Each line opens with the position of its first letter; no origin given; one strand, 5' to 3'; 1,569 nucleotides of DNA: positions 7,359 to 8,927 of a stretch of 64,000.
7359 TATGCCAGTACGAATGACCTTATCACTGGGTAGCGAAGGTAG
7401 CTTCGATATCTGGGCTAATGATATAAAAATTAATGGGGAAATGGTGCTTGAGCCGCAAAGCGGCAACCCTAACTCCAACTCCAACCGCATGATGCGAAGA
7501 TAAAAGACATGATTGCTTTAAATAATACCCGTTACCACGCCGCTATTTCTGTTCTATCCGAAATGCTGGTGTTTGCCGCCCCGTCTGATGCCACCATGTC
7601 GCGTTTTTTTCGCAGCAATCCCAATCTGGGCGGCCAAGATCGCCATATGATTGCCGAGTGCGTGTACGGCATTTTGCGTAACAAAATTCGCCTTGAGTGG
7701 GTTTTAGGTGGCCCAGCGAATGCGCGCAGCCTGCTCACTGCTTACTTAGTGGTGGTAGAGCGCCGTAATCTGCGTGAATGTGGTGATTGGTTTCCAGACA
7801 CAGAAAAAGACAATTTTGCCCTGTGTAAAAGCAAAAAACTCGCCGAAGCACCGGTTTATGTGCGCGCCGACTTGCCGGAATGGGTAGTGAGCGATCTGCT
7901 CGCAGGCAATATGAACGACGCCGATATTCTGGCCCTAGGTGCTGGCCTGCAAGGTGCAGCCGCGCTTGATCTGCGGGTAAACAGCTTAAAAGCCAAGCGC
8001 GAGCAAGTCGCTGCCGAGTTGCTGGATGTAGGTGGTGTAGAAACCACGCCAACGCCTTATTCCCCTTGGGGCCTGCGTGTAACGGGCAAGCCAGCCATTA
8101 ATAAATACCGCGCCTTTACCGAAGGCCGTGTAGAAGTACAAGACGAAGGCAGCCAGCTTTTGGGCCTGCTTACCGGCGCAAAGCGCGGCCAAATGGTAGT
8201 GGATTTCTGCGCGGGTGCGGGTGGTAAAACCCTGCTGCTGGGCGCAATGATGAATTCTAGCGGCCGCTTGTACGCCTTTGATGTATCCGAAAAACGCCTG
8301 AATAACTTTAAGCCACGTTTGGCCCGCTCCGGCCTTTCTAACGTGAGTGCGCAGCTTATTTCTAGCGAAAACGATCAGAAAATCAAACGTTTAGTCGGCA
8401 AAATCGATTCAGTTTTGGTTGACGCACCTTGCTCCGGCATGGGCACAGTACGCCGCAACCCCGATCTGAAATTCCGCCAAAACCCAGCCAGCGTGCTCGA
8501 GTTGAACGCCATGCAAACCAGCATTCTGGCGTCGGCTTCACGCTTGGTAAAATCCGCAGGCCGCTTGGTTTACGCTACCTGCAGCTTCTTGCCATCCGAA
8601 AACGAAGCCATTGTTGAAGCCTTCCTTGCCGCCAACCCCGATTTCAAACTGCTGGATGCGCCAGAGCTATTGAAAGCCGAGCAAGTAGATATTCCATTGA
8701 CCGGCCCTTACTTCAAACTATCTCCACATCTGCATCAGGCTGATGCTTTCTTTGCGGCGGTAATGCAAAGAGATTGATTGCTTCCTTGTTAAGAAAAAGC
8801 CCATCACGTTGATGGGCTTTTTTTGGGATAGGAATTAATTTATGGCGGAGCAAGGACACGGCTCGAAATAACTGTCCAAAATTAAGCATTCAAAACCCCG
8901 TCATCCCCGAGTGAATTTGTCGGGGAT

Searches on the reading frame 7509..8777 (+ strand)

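Call 3: search_protein_families(library=pfam, proteins=[window:7509-8777:+], max_evalue=0.01)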
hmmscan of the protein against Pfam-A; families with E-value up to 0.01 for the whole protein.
window:7509-8777:+ (422 aa): 6 families
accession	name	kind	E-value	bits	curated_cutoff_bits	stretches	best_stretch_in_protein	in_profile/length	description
PF01189.24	Methyltr_RsmB-F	-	2.4e-44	151.8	27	1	225-419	7-198/199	16S rRNA methyltransferase RsmB/F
PF13847.12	Methyltransf_31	-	5e-07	29.9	27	1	226-363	3-114/145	Methyltransferase domain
PF22458.1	RsmF-B_ferredox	-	1.2e-05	25.7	27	1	140-194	17-70/74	Methyltr_RsmF/B-like, ferredoxin-like domain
PF01209.24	Ubie_methyltran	-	0.00015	21.7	20.1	1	222-281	43-102/233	ubiE/COQ5 methyltransferase family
PF01728.25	FtsJ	-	0.0038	17.6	24.1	1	225-310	20-105/181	FtsJ-like methyltransferase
PF13649.12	Methyltransf_25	-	0.0071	17.5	27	0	230-283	1-52/97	Methyltransferase domain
